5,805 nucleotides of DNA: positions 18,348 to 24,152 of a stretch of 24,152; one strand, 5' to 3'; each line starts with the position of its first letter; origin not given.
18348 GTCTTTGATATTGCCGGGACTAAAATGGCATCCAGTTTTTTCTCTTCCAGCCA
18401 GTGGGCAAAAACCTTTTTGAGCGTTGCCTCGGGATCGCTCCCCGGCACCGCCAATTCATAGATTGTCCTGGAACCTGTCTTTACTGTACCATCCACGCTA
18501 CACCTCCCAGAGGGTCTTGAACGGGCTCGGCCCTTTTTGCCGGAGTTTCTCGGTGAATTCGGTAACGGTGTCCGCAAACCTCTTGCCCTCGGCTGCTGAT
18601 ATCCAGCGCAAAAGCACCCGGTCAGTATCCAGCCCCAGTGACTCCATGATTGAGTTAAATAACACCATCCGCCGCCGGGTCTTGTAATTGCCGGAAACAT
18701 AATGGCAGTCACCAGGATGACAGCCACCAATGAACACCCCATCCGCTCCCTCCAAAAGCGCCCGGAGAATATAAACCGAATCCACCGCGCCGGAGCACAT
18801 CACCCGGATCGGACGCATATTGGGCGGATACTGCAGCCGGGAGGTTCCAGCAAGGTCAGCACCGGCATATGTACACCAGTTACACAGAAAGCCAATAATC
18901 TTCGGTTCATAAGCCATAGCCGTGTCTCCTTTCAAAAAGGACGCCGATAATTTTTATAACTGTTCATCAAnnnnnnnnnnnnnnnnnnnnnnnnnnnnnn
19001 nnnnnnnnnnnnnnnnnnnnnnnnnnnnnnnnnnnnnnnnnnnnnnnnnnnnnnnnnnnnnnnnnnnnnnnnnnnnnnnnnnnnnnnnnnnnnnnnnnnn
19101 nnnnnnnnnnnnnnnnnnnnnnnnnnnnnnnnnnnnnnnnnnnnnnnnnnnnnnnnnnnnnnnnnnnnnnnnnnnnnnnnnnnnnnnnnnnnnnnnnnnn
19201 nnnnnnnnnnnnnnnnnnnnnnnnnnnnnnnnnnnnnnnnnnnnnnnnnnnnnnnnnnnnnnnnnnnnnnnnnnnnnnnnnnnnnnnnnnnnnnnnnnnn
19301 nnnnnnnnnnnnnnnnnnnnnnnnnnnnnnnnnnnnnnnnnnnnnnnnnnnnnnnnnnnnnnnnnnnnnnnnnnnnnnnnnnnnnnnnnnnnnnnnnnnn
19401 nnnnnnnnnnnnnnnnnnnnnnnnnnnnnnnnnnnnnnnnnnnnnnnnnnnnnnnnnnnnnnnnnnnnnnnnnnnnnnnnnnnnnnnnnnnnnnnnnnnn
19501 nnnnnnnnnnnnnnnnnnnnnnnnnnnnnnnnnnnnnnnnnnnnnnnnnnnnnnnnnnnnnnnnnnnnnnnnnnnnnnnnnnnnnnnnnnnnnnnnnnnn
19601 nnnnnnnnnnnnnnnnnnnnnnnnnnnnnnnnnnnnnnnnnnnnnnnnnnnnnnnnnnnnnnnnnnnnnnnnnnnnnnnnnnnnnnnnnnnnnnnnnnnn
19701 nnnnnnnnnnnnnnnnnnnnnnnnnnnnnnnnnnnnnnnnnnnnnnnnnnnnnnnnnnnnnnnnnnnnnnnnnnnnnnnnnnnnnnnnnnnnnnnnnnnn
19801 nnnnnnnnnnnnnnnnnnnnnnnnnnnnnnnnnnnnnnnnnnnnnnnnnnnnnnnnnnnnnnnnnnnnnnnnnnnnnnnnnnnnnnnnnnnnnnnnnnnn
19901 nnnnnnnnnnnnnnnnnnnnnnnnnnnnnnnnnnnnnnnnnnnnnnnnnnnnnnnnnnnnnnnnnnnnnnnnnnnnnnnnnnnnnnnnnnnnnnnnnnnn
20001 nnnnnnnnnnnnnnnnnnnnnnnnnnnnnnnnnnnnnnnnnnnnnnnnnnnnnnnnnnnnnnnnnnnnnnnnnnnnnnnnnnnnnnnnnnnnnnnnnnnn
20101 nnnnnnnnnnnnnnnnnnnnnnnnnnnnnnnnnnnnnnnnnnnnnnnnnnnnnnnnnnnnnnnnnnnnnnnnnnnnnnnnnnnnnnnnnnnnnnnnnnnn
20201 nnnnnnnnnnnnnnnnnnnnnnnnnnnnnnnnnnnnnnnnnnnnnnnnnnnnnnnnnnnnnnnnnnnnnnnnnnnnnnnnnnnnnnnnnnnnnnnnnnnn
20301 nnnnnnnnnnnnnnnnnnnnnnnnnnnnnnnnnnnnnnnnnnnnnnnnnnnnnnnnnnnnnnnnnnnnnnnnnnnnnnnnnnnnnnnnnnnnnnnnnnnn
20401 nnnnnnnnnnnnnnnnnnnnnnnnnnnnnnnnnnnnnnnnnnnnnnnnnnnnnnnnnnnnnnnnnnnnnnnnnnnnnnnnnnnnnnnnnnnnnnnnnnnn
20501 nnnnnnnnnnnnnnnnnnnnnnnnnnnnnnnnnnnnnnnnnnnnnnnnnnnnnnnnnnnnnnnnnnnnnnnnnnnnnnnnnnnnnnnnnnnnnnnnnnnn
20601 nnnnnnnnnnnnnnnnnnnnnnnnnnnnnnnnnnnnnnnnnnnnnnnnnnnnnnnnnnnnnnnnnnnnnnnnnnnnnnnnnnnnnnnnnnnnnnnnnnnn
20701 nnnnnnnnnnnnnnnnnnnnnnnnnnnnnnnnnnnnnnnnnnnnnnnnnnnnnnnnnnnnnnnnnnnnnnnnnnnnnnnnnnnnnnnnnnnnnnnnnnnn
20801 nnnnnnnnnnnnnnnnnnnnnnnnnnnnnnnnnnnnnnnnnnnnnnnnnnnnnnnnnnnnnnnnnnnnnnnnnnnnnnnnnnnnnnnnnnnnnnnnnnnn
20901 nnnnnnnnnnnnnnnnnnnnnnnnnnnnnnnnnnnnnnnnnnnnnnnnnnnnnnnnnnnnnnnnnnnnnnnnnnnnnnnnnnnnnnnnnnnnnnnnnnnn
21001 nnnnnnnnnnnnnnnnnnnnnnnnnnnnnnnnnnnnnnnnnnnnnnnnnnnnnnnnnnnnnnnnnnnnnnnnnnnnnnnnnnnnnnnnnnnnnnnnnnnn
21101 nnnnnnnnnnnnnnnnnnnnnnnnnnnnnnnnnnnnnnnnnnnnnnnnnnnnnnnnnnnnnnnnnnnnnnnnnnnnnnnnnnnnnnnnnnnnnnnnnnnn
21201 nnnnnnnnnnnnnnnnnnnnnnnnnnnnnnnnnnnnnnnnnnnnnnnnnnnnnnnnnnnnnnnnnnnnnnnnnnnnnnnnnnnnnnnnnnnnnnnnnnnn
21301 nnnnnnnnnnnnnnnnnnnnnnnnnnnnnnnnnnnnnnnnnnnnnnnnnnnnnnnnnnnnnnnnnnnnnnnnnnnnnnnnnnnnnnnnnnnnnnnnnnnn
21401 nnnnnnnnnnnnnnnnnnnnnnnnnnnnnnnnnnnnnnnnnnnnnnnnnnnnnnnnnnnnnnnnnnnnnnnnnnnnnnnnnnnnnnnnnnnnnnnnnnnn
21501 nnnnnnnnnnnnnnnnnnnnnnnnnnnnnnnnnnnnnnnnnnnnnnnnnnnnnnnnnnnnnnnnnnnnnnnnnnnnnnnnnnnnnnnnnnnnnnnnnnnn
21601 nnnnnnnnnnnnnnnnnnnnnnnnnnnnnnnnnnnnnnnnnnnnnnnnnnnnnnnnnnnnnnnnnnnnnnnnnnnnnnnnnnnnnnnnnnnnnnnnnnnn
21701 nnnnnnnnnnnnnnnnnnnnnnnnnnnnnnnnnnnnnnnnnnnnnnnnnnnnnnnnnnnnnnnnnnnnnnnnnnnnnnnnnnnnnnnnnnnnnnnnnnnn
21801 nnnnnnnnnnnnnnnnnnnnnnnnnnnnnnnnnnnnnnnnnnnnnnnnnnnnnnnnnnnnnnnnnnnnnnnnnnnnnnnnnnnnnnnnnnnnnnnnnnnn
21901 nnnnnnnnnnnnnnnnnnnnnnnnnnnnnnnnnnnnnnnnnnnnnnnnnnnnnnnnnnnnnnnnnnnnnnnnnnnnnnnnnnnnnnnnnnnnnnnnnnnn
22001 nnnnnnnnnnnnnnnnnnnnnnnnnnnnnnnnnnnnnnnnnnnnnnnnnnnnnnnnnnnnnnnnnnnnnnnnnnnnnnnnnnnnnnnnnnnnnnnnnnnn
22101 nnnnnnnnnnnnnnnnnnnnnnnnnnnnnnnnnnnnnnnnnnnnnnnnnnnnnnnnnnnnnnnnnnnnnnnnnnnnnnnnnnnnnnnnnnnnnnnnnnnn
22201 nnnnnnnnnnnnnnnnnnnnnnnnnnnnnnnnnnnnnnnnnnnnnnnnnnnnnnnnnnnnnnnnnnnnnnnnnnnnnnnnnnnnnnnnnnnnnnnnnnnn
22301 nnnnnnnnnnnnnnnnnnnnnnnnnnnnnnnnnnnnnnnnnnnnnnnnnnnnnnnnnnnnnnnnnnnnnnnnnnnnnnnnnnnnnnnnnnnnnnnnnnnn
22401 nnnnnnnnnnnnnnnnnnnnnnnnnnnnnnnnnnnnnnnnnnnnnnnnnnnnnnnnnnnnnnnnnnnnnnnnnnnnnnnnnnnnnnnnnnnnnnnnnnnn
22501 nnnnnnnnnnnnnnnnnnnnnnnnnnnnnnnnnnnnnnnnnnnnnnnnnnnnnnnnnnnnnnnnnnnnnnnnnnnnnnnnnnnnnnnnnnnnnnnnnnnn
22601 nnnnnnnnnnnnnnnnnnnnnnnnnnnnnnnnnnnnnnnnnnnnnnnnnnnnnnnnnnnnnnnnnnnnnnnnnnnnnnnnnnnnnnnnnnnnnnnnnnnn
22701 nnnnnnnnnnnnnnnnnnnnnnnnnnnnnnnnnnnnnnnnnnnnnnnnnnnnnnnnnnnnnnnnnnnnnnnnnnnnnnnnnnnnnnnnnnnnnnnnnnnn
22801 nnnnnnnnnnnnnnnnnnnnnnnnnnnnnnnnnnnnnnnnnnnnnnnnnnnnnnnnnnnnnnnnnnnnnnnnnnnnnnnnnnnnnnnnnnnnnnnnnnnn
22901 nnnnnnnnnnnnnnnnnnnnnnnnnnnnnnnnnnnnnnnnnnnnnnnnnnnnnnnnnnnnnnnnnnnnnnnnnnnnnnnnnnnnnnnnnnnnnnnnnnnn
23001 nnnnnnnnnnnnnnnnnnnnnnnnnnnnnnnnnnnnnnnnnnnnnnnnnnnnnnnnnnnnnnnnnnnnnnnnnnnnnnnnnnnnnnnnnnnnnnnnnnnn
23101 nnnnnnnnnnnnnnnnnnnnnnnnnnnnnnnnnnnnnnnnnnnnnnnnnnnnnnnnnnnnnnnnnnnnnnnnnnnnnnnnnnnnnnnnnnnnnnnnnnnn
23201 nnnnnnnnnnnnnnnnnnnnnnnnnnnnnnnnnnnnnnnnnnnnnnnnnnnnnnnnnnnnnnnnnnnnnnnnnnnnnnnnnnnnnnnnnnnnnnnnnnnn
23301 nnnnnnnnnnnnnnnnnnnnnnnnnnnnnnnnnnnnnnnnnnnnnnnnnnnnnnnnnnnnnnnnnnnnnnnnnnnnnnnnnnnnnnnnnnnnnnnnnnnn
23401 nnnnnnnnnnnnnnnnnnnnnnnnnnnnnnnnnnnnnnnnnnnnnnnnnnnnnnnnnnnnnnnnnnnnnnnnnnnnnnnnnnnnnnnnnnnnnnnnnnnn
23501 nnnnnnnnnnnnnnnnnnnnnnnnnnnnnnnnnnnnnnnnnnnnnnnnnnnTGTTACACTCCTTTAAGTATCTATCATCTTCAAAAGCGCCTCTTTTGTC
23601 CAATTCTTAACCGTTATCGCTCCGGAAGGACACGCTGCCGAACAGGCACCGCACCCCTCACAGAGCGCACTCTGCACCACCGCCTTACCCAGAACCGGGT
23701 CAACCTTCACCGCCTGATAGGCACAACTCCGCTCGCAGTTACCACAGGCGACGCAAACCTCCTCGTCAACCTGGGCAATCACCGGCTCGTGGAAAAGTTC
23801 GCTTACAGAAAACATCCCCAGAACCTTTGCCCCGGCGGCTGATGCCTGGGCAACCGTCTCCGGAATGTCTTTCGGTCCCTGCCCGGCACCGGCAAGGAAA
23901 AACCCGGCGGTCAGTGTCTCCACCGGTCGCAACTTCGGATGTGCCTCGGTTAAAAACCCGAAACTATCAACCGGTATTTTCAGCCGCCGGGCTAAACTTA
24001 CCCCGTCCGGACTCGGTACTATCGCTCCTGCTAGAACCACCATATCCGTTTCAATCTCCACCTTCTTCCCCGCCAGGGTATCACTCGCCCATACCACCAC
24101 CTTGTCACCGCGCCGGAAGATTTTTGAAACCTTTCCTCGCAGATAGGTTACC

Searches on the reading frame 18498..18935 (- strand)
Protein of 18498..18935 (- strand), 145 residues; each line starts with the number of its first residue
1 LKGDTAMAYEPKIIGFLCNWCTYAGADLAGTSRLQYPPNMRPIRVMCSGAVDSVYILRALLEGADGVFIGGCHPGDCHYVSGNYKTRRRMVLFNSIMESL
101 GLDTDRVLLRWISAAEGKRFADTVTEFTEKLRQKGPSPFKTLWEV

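Call 5: search_protein_families(library=pfam, proteins=[window:18498-18935:-], max_evalue=0.01)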
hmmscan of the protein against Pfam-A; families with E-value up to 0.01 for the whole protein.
window:18498-18935:- (145 aa): 1 family
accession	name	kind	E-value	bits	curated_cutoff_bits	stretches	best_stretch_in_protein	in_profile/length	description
PF02662.21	FlpD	-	1.3e-53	180.7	22.3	1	13-133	1-121/123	Methyl-viologen-reducing hydrogenase, delta subunit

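Call 6: search_protein_families(library=ncbifam, proteins=[window:18498-18935:-], max_evalue=0.01)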
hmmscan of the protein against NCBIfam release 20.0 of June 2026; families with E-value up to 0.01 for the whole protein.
window:18498-18935:- (145 aa): 4 families
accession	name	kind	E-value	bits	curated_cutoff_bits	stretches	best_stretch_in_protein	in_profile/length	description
NF040770.1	hetero_SS_HdrA2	exception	1.8e-51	175.2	1100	1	8-136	645-773/777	CoB-CoM heterodisulfide reductase HdrA2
NF045873.1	F420_non_VhuD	exception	5.3e-40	136.6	215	1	10-140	1-131/132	F420-non-reducing hydrogenase iron-sulfur subunit VhuD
NF041891.1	hdrA_Methbact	equivalog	3.1e-11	42.2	1300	1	10-133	643-760/762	ferredoxin:CoB-CoM heterodisulfide reductase subunit HdrA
NF041778.1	hetero_SS_HdrA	equivalog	0.0056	14.5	1400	1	8-69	651-712/771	ferredoxin:CoB-CoM heterodisulfide reductase subunit HdrA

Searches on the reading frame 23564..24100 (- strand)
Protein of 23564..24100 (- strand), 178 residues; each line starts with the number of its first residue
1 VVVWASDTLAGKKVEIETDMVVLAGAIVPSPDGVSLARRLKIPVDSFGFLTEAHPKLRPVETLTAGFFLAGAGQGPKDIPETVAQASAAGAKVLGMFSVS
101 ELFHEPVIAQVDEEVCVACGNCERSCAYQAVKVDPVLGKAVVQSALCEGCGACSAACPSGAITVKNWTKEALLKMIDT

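Call 5: search_protein_families(library=pfam, proteins=[window:23564-24100:-], max_evalue=0.01)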
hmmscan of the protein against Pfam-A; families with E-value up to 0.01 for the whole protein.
window:23564-24100:- (178 aa): 13 families
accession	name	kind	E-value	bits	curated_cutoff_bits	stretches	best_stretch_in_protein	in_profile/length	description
PF12837.12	Fer4_6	-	1e-10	41.5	25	2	140-162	2-24/24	4Fe-4S binding domain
PF00037.32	Fer4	-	1.2e-10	41.1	21.1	2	141-163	2-24/24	4Fe-4S binding domain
PF12838.12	Fer4_7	-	2.4e-09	37.9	27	1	116-161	2-52/52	4Fe-4S dicluster domain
PF14697.11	Fer4_21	-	5.8e-09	36.4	35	1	109-163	1-58/59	4Fe-4S dicluster domain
PF13237.11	Fer4_10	-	1.9e-08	34.5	25.5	1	111-158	4-53/53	4Fe-4S dicluster domain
PF13187.11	Fer4_9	-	2.3e-07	31.1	27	1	116-162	2-52/52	4Fe-4S dicluster domain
PF25160.1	LdpA_Fe-S-bd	-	4.2e-06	26.9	27.6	1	122-167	9-48/49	LdpA Fe-S cluster-binding domain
PF13484.11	Fer4_16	-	7e-06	27.2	30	1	147-168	2-25/66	4Fe-4S double cluster binding domain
PF12797.12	Fer4_2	-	7.7e-06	26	24.5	0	144-159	7-22/22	4Fe-4S binding domain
PF13534.11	Fer4_17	-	3.5e-05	24.7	22.2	0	146-160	45-59/61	4Fe-4S dicluster domain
PF17179.9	Fer4_22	-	0.00082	20.6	27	0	108-128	73-93/95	4Fe-4S dicluster domain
PF12798.12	Fer4_3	-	0.004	18.3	27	0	147-161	1-15/15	4Fe-4S binding domain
PF12800.12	Fer4_4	-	0.0064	17.2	24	0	114-128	2-16/17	4Fe-4S binding domain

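Call 6: search_protein_families(library=ncbifam, proteins=[window:23564-24100:-], max_evalue=0.01)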
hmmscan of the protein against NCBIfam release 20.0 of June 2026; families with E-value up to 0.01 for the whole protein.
window:23564-24100:- (178 aa): 71 families (the best 25 are shown)
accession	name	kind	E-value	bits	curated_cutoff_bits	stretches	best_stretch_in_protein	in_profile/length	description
NF040770.1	hetero_SS_HdrA2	exception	6.2e-47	160.2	1100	1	3-177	466-638/777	CoB-CoM heterodisulfide reductase HdrA2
NF041891.1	hdrA_Methbact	equivalog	1.2e-41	142.9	1300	1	1-177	460-633/762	ferredoxin:CoB-CoM heterodisulfide reductase subunit HdrA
NF041778.1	hetero_SS_HdrA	equivalog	7.4e-39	133.2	1400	1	2-174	475-645/771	ferredoxin:CoB-CoM heterodisulfide reductase subunit HdrA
NF038196.1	ferrodoxin_EFR1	subfamily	9.9e-10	38.9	75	1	110-170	181-237/242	EFR1 family ferrodoxin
NF007382.0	PRK09898.1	equivalog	4.8e-09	36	213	1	107-169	147-205/208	ferredoxin-like protein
NF005504.0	PRK07118.1-3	equivalog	4.9e-09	36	437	1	116-169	142-195/293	Fe-S cluster domain-containing protein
NF042909.1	FMH_DH_FwdF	exception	6.9e-09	35.2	375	1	110-169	221-281/336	tungsten-dependent formylmethanofuran dehydrogenase subunit FwdF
TIGR03224.1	benzo_boxA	equivalog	2.2e-08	33.5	459.2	1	111-168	7-60/411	benzoyl-CoA 2,3-epoxidase subunit BoxA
TIGR01944.1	rnfB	subfamily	6.1e-08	32.4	68.7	1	103-170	102-168/190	RnfABCDGE type electron transport complex subunit B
NF040864.1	HgcB_ferredoxin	equivalog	9.1e-08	31.8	99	2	111-166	11-65/93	mercury methylation ferredoxin HgcB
NF005506.0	PRK07118.1-5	equivalog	1.5e-07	31.2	388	1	114-170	141-195/279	Fe-S cluster domain-containing protein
NF005505.0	PRK07118.1-4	equivalog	2.2e-07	30.6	378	1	109-165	211-265/265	Fe-S cluster domain-containing protein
TIGR02179.1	PorD_KorD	subfamily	2.5e-07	30.7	60.05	1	111-164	22-74/78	2-oxoacid:acceptor oxidoreductase, delta subunit, pyruvate/2-ketoisovalerate family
NF007202.0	PRK09623.1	equivalog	3.2e-07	30.6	166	1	108-166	45-102/105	3-methyl-2-oxobutanoate dehydrogenase subunit delta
NF045766.1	PhenlGlyoxDHPadI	equivalog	4.3e-07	29.1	700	1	108-165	80-136/443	NADH-dependent phenylglyoxylate dehydrogenase subunit beta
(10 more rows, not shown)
